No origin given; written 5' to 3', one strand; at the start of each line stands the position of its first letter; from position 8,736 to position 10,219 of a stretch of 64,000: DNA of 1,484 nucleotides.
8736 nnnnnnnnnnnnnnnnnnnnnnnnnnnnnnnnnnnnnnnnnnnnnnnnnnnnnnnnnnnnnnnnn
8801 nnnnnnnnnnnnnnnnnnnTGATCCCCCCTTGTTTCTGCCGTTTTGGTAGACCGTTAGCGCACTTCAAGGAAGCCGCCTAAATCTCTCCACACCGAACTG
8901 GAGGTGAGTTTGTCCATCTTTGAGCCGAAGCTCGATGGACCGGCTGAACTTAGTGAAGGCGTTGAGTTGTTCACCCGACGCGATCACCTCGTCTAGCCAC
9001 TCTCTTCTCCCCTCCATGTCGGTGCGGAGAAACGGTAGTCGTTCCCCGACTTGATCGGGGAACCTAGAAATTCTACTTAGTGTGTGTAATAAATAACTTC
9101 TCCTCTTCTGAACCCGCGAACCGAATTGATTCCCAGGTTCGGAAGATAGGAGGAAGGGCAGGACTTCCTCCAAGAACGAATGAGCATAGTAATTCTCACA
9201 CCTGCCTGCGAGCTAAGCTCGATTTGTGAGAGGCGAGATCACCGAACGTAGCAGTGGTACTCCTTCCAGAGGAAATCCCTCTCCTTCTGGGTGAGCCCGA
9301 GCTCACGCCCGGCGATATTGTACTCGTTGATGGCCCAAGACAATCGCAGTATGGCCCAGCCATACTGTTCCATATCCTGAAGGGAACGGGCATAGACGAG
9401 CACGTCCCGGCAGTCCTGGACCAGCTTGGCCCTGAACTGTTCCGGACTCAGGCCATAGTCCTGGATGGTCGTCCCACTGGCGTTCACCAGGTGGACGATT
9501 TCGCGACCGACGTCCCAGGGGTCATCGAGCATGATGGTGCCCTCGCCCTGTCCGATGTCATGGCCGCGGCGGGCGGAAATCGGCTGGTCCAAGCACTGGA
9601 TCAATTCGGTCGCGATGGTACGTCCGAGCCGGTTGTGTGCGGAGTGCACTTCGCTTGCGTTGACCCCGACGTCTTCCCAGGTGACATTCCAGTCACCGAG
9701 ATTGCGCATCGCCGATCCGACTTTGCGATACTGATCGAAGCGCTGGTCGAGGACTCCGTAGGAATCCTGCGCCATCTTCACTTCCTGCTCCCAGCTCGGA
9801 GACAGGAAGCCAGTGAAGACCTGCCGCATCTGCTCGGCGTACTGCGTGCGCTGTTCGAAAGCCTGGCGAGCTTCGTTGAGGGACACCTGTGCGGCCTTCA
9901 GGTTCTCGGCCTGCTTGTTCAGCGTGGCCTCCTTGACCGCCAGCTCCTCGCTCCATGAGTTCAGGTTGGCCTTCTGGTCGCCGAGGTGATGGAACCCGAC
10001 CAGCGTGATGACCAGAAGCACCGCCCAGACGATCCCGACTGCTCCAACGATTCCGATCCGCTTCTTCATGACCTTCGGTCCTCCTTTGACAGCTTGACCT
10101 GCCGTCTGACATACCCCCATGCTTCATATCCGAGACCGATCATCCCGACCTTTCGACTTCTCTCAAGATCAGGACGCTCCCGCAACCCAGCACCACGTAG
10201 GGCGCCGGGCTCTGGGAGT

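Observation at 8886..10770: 143-bp near-perfect direct repeats flanking a single gene, plus a third degenerate copy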

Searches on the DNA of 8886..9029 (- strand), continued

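Call 77: search_with_rna_model(model_id=R1, sources=[window, L002, L003, L005, L006, L008, L010, L011, L012, L015, L016, L018, L020, L022, L024, L028, L031, L032, L033, L034, L037, L039], max_evalue=1e-9, make_alignment=true)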
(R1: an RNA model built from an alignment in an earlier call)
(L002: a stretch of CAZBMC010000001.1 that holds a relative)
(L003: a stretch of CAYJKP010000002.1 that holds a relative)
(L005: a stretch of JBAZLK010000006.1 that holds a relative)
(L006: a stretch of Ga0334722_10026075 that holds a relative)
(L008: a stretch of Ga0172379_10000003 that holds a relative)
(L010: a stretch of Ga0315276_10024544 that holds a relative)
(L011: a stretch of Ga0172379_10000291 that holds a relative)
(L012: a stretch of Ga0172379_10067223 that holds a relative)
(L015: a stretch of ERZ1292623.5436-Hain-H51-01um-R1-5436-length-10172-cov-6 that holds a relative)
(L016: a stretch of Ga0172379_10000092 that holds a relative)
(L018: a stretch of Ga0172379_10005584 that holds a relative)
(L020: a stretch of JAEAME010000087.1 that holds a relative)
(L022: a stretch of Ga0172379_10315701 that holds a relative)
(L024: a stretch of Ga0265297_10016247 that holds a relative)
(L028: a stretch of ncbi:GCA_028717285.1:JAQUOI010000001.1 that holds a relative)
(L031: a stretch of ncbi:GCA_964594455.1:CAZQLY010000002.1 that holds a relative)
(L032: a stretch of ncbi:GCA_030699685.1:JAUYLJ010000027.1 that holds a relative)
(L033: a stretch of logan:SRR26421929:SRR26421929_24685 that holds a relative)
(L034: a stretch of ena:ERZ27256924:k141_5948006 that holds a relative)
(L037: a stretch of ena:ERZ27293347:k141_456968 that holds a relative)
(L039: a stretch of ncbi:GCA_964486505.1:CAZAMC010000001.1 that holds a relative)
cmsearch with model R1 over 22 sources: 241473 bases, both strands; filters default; matches with E-value up to 1e-9: 39.
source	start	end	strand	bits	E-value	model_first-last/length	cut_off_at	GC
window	8886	9029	-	129.3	3.6e-33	1-144/144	no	0.57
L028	5107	5250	-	129.2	3.9e-33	1-144/144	no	0.56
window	10317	10460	-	128.4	6.4e-33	1-144/144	no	0.56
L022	778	940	-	122.2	3.2e-31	1-144/144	no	0.56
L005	3110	3251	+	120.3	1.1e-30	1-144/144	no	0.61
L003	6494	6635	-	120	1.3e-30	1-144/144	no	0.6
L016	8976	9139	+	119.8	1.5e-30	1-144/144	no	0.59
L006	365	528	-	119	2.4e-30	1-144/144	no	0.62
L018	380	542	-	119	2.4e-30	1-144/144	no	0.56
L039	6518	6680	+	117.2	7.6e-30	1-144/144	no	0.56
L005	2892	3032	+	114.5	4.3e-29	1-144/144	no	0.57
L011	2379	2523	+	114.1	5.3e-29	1-144/144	no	0.55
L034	4480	4624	-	112.4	1.6e-28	1-144/144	no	0.55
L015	1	162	+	111.5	2.8e-28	2-144/144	5'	0.57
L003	6813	6974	-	109.9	7.4e-28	1-144/144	no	0.55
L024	683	823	+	107.8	2.8e-27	1-144/144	no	0.58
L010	1301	1441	-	104.2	2.8e-26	1-144/144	no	0.59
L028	5424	5565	-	103.5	4.2e-26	1-144/144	no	0.53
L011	4097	4292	+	103.4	4.6e-26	1-144/144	no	0.56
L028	3890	4059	-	99.4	5.9e-25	1-144/144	no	0.56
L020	565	704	-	99.2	6.4e-25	1-144/144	no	0.63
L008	12329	12471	+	98.2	1.2e-24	1-144/144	no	0.54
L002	176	329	-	91.5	8.2e-23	1-144/144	no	0.56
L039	6705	6840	+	90.2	1.9e-22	1-144/144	no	0.52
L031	5230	5370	-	89.8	2.5e-22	1-144/144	no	0.55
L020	1241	1387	-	89.7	2.7e-22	1-144/144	no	0.55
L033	5085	5254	-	80.4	9.3e-20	1-144/144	no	0.6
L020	1492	1650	-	78.8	2.6e-19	1-144/144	no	0.51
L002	1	150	-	76.6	1e-18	1-136/144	3'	0.59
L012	2244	2387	-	68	2.4e-16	1-144/144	no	0.48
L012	2020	2164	-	56.9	2.5e-13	1-144/144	no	0.45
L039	7176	7348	+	55.9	4.8e-13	1-144/144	no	0.59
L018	187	355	-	55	8.7e-13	1-144/144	no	0.51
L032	5110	5259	-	53.1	2.8e-12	1-144/144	no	0.52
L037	6830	7024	+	50.3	1.7e-11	1-144/144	no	0.44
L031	4383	4537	-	48.9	4.1e-11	1-144/144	no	0.54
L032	5282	5433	-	48.6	4.9e-11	1-144/144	no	0.48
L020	1009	1160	-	45.5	3.5e-10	1-144/144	no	0.54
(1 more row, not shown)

Alignment A9: 39 matches aligned to the model, 355 columns, each read 5' to 3' on its own strand. Consensus structure (alignment columns), stored with it:
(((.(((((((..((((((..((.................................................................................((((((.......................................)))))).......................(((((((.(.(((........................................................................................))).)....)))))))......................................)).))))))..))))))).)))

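Call 91: search_dna_similar(query=window:8886-9029:-, collection=phages, mode=distant, max_evalue=0.001)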
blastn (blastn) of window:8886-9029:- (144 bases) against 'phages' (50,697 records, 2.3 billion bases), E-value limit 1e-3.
No match.

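Call 92: search_dna_similar(query=window:8886-9029:-, collection=plasmids, mode=distant, max_evalue=0.001)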
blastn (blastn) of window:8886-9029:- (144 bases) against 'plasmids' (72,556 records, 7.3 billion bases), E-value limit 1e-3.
No match.

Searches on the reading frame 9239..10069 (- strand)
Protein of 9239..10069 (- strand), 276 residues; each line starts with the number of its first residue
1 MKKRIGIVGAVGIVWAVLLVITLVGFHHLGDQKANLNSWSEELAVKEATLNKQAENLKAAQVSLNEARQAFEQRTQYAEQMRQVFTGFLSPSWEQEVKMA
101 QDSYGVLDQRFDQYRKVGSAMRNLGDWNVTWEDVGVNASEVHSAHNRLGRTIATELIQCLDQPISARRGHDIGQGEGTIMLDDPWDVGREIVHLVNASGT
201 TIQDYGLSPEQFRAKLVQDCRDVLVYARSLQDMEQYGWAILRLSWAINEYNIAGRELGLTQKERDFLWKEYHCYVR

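Call 14: search_protein_families(library=pfam, proteins=[window:9239-10069:-], max_evalue=0.1)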
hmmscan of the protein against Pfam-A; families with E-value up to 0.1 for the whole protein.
window:9239-10069:- (276 aa): 5 families
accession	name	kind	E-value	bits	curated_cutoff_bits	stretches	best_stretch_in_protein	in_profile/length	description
PF02203.21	TarH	-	8.1e-05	23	25.2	1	6-116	10-106/177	Tar ligand binding domain homologue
PF10819.13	DUF2564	-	0.008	17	26.3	1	44-86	18-60/79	Protein of unknown function (DUF2564)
PF10883.13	DUF2681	-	0.03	15.1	28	1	8-83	8-83/90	Protein of unknown function (DUF2681)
PF22735.1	NNH3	-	0.041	14.3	27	1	13-95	54-135/213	NACHT N-terminal Helical domain 3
PF16789.10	YscO-like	-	0.052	14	27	1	39-83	82-126/161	YscO-like protein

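Call 43: search_protein_families(library=ncbifam, proteins=[window:9239-10069:-], max_evalue=0.01)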
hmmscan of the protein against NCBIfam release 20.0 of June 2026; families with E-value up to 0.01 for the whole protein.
window:9239-10069:- (276 aa): 1 family
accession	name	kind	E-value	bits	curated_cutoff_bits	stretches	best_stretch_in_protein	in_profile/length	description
NF047368.1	collar_FlbB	equivalog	0.0037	17.1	110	1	34-83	60-109/193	periplasmic-type flagellar collar protein FlbB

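Call 44: search_protein_families(library=padloc, proteins=[window:9239-10069:-], max_evalue=0.01)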
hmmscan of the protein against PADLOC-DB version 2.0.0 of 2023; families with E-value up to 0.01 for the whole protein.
window:9239-10069:- (276 aa): 0 families

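Call 45: find_homologous_proteins(query=window:9239-10069:-, max_evalue=0.00001)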
Query window:9239-10069:- (276 aa): 2 proteins with E <= 0.00001 among 1176 candidates.
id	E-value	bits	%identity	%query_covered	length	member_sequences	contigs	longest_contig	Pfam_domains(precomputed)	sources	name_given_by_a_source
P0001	1.3e-183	627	100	100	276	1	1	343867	-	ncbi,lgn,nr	ncbi:MAG: hypothetical protein PHI73_01215 [Patescibacteria group bacterium]|nr:hypothetical protein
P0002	8.3e-121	421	68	100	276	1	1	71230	-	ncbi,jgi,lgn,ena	ncbi:MAG: hypothetical protein WC497_04825 [Patescibacteria group bacterium]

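Call 87: search_solved_structures(query=window:9239-10069:-, max_evalue=1)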
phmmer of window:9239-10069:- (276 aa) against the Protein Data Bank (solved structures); distinct sequences matched with E-value up to 1: 0.
